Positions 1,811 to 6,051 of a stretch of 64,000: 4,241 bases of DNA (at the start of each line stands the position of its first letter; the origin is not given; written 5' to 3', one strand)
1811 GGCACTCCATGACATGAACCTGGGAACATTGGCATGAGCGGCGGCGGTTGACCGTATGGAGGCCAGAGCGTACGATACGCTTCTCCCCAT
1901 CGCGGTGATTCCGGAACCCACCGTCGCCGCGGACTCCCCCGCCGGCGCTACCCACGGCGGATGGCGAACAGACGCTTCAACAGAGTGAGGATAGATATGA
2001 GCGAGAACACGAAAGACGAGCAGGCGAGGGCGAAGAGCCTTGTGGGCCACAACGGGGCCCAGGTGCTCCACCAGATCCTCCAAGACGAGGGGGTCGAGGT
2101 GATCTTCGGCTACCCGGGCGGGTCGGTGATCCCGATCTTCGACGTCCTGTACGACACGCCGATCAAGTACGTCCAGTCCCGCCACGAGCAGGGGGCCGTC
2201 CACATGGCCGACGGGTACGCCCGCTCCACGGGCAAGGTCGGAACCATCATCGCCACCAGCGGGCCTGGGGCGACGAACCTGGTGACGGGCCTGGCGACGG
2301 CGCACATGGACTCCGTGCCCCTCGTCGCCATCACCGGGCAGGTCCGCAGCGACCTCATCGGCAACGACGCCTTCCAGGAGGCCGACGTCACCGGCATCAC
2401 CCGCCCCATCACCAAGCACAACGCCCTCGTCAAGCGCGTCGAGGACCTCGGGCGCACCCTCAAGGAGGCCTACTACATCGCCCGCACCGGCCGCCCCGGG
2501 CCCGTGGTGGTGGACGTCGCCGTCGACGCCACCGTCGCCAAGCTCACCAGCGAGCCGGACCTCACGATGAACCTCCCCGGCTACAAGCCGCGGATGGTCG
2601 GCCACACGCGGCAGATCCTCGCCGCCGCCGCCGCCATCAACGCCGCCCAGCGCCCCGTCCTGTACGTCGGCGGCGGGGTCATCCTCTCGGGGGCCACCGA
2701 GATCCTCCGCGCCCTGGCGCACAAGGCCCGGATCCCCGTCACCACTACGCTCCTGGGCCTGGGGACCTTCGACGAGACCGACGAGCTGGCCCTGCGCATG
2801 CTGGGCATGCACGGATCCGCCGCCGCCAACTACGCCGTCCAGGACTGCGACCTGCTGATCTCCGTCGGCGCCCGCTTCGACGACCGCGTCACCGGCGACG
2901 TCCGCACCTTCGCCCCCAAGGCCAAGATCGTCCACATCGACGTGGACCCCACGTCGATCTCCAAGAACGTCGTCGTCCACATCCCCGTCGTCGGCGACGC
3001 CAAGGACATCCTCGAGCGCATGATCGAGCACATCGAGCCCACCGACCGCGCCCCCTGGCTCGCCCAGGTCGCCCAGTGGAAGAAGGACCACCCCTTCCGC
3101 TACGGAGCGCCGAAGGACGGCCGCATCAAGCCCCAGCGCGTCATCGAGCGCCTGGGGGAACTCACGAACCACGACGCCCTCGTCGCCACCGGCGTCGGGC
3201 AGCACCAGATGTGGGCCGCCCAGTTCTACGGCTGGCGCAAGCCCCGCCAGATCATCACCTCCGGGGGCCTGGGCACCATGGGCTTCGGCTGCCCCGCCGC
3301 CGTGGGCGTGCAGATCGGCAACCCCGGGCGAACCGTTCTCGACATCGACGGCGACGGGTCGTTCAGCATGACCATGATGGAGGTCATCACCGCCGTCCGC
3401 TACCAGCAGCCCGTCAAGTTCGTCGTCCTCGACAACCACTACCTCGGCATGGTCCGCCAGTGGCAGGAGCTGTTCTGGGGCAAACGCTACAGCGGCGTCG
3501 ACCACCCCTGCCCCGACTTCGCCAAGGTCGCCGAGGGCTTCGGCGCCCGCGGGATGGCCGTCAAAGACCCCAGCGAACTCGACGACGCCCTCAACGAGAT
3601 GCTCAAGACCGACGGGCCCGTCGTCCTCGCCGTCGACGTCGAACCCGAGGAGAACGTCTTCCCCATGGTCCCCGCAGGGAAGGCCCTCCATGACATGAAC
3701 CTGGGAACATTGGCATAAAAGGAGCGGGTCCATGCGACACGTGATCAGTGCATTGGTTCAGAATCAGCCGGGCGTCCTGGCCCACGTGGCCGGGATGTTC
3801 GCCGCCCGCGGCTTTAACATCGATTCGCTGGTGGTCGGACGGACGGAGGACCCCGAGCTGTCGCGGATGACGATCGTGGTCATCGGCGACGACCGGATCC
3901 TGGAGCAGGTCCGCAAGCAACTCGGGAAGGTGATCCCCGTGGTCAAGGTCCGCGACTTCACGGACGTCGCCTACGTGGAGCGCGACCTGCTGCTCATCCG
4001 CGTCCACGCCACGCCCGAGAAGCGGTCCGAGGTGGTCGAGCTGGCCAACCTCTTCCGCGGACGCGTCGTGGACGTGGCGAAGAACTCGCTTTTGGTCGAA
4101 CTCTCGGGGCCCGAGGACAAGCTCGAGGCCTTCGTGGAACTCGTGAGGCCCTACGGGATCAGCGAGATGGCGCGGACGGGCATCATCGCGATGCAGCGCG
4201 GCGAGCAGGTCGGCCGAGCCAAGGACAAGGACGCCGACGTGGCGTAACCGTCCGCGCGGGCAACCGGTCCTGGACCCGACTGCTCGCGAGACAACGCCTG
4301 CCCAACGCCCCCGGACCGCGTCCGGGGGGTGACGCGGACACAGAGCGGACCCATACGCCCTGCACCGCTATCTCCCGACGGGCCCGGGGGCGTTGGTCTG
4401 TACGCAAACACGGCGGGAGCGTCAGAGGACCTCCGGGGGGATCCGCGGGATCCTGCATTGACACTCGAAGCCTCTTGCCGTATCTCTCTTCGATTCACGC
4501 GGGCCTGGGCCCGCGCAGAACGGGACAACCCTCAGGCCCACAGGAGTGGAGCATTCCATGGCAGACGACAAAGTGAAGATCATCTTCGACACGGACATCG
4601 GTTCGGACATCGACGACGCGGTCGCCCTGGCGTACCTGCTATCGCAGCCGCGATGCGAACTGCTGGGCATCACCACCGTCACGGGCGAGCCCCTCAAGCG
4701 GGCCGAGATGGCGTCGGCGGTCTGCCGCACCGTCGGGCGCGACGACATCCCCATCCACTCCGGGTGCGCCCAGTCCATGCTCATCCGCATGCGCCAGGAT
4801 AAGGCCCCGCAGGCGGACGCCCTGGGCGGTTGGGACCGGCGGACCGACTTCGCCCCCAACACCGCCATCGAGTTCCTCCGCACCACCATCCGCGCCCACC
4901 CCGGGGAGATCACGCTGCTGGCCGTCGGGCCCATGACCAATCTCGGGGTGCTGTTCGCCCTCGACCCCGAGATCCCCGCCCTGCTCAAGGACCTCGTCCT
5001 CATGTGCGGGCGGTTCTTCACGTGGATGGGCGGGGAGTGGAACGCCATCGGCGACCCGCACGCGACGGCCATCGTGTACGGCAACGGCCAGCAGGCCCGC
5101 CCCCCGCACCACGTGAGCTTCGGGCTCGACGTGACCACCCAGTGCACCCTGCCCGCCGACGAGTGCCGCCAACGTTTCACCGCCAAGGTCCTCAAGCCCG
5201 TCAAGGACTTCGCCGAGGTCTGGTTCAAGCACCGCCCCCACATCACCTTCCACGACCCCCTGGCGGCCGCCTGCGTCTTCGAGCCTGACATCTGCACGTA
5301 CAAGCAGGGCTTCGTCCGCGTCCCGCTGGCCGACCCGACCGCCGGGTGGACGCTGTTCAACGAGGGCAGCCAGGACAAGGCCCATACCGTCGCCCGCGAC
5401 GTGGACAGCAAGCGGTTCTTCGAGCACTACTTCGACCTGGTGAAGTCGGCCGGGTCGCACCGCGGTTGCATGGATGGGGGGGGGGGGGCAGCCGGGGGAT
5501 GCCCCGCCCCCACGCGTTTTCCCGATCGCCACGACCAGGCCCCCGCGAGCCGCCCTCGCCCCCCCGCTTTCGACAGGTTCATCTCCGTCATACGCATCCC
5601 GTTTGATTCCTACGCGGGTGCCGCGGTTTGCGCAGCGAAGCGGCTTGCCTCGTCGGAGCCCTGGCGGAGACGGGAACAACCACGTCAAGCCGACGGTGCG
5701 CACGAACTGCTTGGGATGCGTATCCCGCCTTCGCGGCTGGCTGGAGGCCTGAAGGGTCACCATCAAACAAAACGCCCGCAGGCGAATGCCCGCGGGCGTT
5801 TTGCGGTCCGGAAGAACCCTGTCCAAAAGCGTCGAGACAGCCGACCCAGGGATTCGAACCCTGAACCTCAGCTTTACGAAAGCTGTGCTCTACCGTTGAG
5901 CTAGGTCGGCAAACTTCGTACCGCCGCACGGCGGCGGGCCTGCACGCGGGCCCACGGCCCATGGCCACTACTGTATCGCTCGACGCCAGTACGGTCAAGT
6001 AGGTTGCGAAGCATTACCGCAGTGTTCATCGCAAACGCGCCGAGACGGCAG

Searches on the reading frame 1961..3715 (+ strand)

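Call 14: search_protein_families(library=pfam, proteins=[window:1961-3715:+], max_evalue=0.001)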
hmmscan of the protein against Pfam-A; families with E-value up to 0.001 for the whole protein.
window:1961-3715:+ (585 aa): 3 families
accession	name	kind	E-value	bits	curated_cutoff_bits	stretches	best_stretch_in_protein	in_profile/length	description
PF02775.26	TPP_enzyme_C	-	7.9e-56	188.5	21.9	1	411-558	1-151/151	Thiamine pyrophosphate enzyme, C-terminal TPP binding domain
PF00205.28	TPP_enzyme_M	-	1.4e-48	164.6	30.4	1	221-353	3-136/137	Thiamine pyrophosphate enzyme, central domain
PF02776.23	TPP_enzyme_N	-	1.1e-38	132.1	26.8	1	31-144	2-117/119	Thiamine pyrophosphate enzyme, N-terminal TPP binding domain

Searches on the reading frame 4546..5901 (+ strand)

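Call 14: search_protein_families(library=pfam, proteins=[window:4546-5901:+], max_evalue=0.001)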
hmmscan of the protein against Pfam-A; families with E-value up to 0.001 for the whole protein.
window:4546-5901:+ (452 aa): 1 family
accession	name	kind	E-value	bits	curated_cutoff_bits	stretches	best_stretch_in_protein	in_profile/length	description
PF01156.24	IU_nuc_hydro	-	1.6e-53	182.7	34.2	1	12-293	1-297/297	Inosine-uridine preferring nucleoside hydrolase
